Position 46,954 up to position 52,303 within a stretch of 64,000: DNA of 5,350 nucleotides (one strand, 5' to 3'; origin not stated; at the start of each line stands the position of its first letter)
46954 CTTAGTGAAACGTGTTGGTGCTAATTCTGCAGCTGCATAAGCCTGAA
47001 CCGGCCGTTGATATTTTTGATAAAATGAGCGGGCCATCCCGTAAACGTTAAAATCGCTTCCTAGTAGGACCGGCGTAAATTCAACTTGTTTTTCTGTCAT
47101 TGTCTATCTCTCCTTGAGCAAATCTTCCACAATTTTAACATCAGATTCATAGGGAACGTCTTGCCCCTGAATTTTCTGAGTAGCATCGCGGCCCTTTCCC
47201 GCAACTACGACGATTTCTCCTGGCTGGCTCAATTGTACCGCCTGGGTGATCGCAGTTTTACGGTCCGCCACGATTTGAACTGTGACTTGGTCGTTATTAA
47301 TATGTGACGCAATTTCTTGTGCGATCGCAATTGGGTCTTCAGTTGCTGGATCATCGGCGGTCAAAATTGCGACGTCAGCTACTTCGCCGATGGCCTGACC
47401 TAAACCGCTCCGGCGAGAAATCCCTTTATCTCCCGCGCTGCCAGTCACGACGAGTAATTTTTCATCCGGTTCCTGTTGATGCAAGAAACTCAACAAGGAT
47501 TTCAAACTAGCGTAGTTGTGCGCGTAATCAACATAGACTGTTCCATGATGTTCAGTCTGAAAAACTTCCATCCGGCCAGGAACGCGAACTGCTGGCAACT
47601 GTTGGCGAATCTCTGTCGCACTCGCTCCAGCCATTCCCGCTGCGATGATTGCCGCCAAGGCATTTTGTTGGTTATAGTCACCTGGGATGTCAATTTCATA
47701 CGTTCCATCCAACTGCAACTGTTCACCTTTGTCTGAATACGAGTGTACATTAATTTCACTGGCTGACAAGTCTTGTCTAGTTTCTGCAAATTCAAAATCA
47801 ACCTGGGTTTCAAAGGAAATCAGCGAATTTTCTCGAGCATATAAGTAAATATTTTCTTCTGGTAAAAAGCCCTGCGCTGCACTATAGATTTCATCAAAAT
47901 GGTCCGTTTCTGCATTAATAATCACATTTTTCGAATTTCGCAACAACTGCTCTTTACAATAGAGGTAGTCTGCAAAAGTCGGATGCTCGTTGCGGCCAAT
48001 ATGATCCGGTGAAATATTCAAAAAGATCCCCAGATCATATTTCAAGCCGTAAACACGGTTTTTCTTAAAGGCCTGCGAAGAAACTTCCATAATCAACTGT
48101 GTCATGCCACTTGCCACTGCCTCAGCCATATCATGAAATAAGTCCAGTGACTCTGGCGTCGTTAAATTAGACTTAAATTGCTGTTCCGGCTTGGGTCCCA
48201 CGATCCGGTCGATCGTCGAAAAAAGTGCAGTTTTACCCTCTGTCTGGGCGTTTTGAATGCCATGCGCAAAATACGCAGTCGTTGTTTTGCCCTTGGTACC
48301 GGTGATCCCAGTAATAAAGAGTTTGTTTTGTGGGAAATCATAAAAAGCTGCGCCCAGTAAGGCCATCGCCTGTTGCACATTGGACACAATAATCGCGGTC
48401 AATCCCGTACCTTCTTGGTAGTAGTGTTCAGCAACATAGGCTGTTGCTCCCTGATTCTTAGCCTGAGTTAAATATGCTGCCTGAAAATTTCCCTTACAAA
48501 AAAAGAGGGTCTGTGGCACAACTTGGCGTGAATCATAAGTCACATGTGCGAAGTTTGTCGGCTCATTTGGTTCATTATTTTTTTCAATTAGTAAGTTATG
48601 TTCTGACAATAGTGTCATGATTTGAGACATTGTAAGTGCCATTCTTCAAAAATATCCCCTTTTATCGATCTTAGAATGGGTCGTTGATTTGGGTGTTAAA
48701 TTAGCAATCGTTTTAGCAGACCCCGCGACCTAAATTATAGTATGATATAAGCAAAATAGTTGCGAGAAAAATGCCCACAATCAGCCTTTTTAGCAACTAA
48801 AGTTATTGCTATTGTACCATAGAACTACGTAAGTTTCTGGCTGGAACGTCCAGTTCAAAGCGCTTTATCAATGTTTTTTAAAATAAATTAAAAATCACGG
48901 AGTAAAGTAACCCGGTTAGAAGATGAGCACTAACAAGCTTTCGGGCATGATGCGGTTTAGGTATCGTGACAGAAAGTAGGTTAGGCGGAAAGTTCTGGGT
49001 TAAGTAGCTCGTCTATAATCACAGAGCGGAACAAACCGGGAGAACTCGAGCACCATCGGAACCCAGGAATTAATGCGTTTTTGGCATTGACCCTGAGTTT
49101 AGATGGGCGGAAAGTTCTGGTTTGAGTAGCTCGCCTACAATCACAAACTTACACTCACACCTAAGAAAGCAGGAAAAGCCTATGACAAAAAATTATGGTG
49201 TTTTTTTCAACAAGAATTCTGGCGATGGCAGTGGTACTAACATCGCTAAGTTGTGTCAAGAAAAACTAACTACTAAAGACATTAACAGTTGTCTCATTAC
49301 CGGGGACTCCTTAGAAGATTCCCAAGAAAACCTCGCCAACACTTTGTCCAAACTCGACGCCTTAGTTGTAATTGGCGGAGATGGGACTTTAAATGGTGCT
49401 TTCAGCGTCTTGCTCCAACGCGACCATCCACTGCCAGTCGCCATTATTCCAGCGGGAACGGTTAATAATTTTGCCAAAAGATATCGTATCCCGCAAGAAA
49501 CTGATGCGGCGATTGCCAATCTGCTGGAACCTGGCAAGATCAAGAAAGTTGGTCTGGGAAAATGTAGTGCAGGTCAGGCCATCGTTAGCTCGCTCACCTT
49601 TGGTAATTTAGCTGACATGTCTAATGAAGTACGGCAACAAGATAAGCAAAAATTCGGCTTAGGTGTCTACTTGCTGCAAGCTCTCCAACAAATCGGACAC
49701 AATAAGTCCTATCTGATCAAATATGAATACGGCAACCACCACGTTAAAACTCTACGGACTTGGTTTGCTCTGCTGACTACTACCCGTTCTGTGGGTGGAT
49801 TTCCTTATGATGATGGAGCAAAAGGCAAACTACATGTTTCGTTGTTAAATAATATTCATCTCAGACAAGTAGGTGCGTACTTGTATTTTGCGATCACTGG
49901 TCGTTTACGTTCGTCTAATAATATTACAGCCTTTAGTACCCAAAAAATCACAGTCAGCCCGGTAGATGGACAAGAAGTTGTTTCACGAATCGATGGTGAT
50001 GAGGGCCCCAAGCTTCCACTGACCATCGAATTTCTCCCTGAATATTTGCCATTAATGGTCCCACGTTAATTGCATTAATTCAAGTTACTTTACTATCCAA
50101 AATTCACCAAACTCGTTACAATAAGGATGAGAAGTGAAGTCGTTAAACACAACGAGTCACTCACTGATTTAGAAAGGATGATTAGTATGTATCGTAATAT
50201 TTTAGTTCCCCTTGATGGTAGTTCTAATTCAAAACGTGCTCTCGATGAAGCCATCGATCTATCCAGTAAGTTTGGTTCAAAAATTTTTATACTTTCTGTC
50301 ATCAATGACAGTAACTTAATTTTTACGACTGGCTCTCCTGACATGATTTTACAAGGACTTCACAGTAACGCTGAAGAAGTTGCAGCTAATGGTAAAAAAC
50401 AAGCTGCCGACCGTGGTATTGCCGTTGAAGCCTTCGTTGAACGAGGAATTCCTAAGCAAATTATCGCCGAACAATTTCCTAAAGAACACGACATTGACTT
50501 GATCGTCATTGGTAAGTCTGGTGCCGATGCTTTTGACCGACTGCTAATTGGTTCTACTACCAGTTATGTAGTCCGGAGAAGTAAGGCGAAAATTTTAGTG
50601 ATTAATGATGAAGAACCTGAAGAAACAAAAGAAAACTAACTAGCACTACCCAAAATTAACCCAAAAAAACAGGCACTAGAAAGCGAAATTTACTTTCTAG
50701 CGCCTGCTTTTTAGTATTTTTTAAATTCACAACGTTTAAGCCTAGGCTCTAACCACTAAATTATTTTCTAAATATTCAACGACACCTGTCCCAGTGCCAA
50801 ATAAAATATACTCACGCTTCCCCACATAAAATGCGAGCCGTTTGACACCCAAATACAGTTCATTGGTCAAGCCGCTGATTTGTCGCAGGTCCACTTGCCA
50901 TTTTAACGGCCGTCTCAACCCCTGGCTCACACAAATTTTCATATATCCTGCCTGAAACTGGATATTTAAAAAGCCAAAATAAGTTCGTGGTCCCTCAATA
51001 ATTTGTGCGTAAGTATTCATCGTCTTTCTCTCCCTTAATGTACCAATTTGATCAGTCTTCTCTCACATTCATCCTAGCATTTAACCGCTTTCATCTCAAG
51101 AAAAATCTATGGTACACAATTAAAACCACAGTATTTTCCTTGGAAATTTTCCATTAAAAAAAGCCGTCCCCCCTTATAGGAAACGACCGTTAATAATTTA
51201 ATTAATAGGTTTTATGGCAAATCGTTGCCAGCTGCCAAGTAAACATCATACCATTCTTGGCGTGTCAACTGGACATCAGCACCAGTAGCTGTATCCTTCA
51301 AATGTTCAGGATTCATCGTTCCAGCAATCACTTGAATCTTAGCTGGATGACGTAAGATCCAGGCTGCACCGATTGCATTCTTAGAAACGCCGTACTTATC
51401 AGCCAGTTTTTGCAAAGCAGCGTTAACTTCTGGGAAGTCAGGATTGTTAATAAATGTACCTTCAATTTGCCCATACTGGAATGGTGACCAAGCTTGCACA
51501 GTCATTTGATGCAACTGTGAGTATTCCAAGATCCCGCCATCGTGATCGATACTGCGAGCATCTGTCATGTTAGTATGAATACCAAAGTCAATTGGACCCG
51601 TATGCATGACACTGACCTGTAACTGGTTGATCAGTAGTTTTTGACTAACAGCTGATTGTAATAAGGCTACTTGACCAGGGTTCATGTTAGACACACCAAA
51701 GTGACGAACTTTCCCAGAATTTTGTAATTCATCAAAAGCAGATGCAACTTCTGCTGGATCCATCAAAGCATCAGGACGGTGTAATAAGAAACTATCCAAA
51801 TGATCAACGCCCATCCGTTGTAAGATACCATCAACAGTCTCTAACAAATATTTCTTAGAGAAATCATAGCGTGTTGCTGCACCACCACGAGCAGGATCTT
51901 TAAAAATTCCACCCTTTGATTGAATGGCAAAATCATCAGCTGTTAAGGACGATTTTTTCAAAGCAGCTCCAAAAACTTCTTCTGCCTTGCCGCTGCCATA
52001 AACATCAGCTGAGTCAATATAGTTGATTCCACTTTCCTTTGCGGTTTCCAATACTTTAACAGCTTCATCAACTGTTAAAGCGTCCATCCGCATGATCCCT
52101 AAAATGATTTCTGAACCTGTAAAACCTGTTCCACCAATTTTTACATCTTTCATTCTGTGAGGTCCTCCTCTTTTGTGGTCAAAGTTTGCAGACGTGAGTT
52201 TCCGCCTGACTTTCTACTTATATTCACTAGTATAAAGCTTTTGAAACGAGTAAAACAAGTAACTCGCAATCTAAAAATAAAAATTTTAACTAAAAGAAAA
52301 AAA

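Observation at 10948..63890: Very dense family of about 125-bp structured repeats (family A): at least 15 copies at 9 loci in 64 kb, singly and in 2-3 copy tandem runs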

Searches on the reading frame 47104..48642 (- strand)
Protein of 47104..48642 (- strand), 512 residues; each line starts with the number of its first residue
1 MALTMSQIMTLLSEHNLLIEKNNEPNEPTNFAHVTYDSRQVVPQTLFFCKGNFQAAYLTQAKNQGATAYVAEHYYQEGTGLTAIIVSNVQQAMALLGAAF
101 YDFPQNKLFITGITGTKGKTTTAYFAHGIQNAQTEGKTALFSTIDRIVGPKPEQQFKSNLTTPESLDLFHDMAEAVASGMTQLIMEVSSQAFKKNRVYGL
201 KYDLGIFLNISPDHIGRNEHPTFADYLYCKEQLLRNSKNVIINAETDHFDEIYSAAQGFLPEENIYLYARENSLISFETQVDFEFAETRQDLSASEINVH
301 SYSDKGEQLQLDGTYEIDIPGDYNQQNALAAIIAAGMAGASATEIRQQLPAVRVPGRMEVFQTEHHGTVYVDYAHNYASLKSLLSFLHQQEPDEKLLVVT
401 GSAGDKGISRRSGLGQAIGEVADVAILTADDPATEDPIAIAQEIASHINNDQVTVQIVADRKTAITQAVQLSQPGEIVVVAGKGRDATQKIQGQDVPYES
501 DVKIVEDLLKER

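Call 23: search_protein_families(library=ncbifam, proteins=[window:47104-48642:-])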
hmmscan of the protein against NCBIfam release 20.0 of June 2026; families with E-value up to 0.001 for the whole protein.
window:47104-48642:- (512 aa): 27 families (the best 25 are shown)
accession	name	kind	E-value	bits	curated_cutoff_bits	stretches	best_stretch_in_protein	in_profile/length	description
NF001130.0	PRK00139.2-4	equivalog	2.1e-231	769.1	715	1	1-510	1-512/516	UDP-N-acetylmuramoyl-L-alanyl-D-glutamate--2,6-diaminopimelate ligase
NF001127.0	PRK00139.2-1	equivalog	1.1e-179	598.5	997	1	3-511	3-513/520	UDP-N-acetylmuramoyl-L-alanyl-D-glutamate--2,6-diaminopimelate ligase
NF010628.0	PRK14022.1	equivalog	8.7e-145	483.1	536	1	26-509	30-481/483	UDP-N-acetylmuramoyl-L-alanyl-D-glutamate--L-lysine ligase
NF001129.0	PRK00139.2-3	equivalog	1.5e-138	462.5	762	1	20-510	30-516/517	UDP-N-acetylmuramoyl-L-alanyl-D-glutamate--2,6-diaminopimelate ligase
NF001131.0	PRK00139.2-5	equivalog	8.7e-113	377.7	1000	2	29-253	34-252/483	UDP-N-acetylmuramoyl-L-alanyl-D-glutamate--2,6-diaminopimelate ligase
NF001126.0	PRK00139.1-4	equivalog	1.4e-102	343.8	373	1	21-511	14-484/486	UDP-N-acetylmuramoyl-L-alanyl-D-glutamate--2,6-diaminopimelate ligase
TIGR01085.1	murE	subfamily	1.4e-92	311.1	257.3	1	32-509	5-471/472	UDP-N-acetylmuramyl-tripeptide synthetase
NF001124.0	PRK00139.1-2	equivalog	4.4e-90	302.8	476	1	9-511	7-494/500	UDP-N-acetylmuramoyl-L-alanyl-D-glutamate--2,6-diaminopimelate ligase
NF008896.0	PRK11929.1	equivalog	9.7e-78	262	1023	1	30-507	28-497/965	bifunctional UDP-N-acetylmuramoyl-L-alanyl-D-glutamate--2,6-diaminopimelate ligase MurE/UDP-N-acetylmuramoyl-tripeptide--D-alanyl-D-alanine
NF001123.0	PRK00139.1-1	equivalog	1.2e-62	212.2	586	1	26-510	15-490/493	UDP-N-acetylmuramoyl-L-alanyl-D-glutamate--2,6-diaminopimelate ligase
TIGR02068.2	cya_phycin_syn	equivalog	6.4e-28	97.2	850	1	102-482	473-848/862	cyanophycin synthetase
TIGR01143.1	murF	subfamily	2.7e-22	79.3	288.6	2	37-130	2-96/418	UDP-N-acetylmuramoyl-tripeptide--D-alanyl-D-alanine ligase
NF010623.0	PRK14016.1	subfamily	6.9e-21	74.1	877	1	105-482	477-850/871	cyanophycin synthetase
NF053645.1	pMurC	equivalog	2.9e-18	65.8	560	1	288-425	284-421/492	pseudomurein biosynthesis peptide ligase pMurC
NF053646.1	pMurD1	equivalog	3.8e-17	62.1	610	1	200-483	183-441/465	pseudomurein biosynthesis peptide ligase pMurD1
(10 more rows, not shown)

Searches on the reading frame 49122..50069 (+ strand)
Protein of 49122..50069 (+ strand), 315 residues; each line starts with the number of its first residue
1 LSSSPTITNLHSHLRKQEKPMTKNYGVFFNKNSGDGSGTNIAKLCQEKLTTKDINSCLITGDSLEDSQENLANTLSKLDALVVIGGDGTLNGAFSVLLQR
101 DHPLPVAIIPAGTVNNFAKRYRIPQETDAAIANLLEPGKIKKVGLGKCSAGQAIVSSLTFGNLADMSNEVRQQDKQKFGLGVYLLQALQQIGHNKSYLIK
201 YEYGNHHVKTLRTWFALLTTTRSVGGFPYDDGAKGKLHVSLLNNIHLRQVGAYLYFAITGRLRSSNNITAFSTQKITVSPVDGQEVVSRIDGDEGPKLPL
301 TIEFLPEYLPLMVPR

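Call 24: search_protein_families(library=ncbifam, proteins=[window:49122-50069:+])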
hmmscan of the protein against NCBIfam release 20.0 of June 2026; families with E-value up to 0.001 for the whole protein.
window:49122-50069:+ (315 aa): 14 families
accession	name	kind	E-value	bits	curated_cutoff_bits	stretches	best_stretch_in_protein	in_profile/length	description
NF009605.0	PRK13059.1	equivalog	1.6e-28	99.6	313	1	69-312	48-290/295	putative lipid kinase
NF009603.0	PRK13055.1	subfamily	1.6e-26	93.1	342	1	47-312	27-298/335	diacylglycerol kinase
TIGR00147.1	TIGR00147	subfamily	1.2e-24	86.8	118.65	1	72-314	52-295/296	YegS/Rv2252/BmrU family lipid kinase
NF009604.0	PRK13057.1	equivalog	4.1e-24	85.1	274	1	29-314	15-295/302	lipid kinase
NF002033.0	PRK00861.1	subfamily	5.5e-24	84.4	293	1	18-314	7-305/328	putative lipid kinase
NF009874.0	PRK13337.1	equivalog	1.6e-22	79.8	385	1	56-314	37-294/305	diacylglycerol kinase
NF008882.0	PRK11914.1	equivalog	4.3e-20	72.1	302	1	22-313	8-302/306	diacylglycerol kinase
NF009602.0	PRK13054.1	equivalog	1.7e-14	53.6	284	1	77-314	56-293/301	lipid kinase YegS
NF040993.1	MamU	equivalog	9.2e-12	44.9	400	1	58-314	41-295/296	lipid kinase MamU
NF009025.0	PRK12361.1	equivalog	1.3e-11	43.4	505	1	12-314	231-540/546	hypothetical protein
TIGR03702.1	lip_kinase_YegS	equivalog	5.1e-10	38.9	387.45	1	67-196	45-172/295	lipid kinase YegS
NF002731.0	PRK02645.1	equivalog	2.4e-05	23.9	312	1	33-104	12-84/305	NAD(+) kinase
TIGR02482.1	PFKA_ATP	equivalog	6.7e-05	22.1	371.35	1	73-116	85-127/301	6-phosphofructokinase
NF002872.1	PRK03202.1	subfamily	0.0004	19.5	253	1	75-116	88-128/323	ATP-dependent 6-phosphofructokinase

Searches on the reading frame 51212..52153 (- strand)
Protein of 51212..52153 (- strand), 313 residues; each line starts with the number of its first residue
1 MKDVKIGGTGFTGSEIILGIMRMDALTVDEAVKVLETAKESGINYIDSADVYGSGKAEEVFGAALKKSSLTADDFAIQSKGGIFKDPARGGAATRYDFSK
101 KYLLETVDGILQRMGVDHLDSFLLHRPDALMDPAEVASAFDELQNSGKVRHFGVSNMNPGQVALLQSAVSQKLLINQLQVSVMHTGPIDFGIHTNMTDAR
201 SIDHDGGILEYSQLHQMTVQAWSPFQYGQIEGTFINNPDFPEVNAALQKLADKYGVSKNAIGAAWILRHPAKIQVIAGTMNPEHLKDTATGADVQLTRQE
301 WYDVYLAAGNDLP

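Call 24: search_protein_families(library=ncbifam, proteins=[window:51212-52153:-])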
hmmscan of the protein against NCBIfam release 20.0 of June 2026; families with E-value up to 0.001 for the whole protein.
window:51212-52153:- (313 aa): 7 families
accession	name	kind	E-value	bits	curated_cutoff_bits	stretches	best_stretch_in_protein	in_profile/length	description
NF049922.1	MethglyxlRedYdjG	equivalog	6.8e-21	74.6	550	1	1-300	1-313/326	NADH-dependent methylglyoxal reductase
NF007695.0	PRK10376.1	subfamily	1.7e-19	70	280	2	29-167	40-177/290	oxidoreductase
TIGR01293.1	Kv_beta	subfamily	9e-18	64.4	365.4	1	8-158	8-155/319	voltage-dependent potassium channel subunit beta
NF007388.0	PRK09912.1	subfamily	1.8e-15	56.7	448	1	29-165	43-178/346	L-glyceraldehyde 3-phosphate reductase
NF008598.0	PRK11565.1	equivalog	2.8e-11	43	425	1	27-303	26-256/275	2,5-didehydrogluconate reductase DkgA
NF008377.0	PRK11172.1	equivalog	4.9e-08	32.5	327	1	18-171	8-142/267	2,5-didehydrogluconate reductase DkgB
NF007912.0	PRK10625.1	equivalog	1.4e-05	24.6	415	0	15-128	15-135/346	NADP(H)-dependent aldo-keto reductase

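Call 54: find_encoding_contigs(protein=window:51212-52153:-, flank=3000, max_places=8)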
Protein window:51212-52153:- (313 aa): 23 contigs read that carry it; 8 places shown.
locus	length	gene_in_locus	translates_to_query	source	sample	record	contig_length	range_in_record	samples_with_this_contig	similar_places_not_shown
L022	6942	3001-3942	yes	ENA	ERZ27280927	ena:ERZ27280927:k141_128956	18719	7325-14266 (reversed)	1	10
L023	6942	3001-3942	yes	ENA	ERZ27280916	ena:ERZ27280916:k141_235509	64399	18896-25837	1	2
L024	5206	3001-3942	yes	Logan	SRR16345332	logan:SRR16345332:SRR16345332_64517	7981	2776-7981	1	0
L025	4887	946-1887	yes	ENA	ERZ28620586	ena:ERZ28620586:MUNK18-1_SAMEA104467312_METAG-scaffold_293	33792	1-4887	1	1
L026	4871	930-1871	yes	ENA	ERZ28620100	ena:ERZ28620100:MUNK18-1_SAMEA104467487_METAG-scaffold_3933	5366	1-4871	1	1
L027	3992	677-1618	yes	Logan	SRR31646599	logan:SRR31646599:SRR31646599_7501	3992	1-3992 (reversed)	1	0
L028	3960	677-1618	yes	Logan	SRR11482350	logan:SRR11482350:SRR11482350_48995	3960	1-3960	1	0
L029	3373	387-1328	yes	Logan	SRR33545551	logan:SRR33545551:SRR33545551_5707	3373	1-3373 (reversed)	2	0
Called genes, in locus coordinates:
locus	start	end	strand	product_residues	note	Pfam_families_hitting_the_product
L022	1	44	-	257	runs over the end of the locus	PF02463:SMC_N (weak), PF00005:ABC_tran, PF13304:AAA_21 (faint)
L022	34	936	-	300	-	PF02653:BPD_transp_2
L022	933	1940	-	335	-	PF04392:ABC_sub_bind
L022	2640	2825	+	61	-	-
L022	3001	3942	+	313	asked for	PF00248:Aldo_ket_red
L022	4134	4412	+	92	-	-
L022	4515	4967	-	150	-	PF00582:Usp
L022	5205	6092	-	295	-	PF00781:DAGK_cat, PF01513:NAD_kinase (weak)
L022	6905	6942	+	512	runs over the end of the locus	PF08245:Mur_ligase_M, PF02875:Mur_ligase_C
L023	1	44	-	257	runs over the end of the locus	PF02463:SMC_N (weak), PF00005:ABC_tran, PF13304:AAA_21 (faint)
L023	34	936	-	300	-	PF02653:BPD_transp_2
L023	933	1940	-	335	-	PF04392:ABC_sub_bind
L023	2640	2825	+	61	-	-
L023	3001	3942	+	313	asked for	PF00248:Aldo_ket_red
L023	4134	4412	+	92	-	-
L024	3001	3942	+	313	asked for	PF00248:Aldo_ket_red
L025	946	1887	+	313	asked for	PF00248:Aldo_ket_red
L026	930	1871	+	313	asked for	PF00248:Aldo_ket_red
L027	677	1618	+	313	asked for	PF00248:Aldo_ket_red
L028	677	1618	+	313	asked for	PF00248:Aldo_ket_red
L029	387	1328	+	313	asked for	PF00248:Aldo_ket_red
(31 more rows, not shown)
